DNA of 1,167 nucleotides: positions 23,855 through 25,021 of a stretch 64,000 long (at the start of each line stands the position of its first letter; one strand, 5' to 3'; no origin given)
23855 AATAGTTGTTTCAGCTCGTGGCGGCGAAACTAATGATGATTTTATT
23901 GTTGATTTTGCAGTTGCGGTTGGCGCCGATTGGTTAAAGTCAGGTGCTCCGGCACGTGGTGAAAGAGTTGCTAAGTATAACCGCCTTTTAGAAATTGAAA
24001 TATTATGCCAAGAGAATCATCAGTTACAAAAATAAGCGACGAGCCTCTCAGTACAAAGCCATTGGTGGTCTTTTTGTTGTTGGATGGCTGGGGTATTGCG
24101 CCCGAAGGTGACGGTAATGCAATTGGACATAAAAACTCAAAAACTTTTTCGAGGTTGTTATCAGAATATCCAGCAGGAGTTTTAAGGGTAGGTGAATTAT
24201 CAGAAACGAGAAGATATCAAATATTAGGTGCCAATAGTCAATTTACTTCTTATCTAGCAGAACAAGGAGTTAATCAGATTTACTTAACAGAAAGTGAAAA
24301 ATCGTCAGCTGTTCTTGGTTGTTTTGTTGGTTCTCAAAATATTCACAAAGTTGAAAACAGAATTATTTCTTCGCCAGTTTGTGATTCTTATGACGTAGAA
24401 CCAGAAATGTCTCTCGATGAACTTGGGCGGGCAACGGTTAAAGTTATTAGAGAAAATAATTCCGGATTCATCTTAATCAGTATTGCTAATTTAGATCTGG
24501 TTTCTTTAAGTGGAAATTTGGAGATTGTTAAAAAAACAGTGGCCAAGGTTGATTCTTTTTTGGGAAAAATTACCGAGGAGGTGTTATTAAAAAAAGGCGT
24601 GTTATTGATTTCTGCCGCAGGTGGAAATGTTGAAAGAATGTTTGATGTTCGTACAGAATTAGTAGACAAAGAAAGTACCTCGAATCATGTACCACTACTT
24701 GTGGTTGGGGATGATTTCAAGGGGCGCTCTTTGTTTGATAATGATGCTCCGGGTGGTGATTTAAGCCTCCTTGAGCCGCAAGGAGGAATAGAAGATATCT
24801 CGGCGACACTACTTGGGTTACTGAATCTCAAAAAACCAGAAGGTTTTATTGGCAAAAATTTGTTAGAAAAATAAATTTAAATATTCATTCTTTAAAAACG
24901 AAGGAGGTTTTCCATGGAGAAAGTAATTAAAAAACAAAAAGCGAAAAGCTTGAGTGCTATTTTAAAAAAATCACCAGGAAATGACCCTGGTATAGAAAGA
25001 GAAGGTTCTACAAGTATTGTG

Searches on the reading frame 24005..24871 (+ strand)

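Call 20: search_protein_families(library=pfam, proteins=[window:24005-24871:+], max_evalue=0.0001)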
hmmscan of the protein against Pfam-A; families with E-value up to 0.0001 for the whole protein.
window:24005-24871:+ (289 aa): 1 family
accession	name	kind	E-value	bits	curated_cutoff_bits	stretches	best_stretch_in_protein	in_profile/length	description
PF01676.23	Metalloenzyme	-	2.7e-25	89.7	24.3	1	21-277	3-252/252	Metalloenzyme superfamily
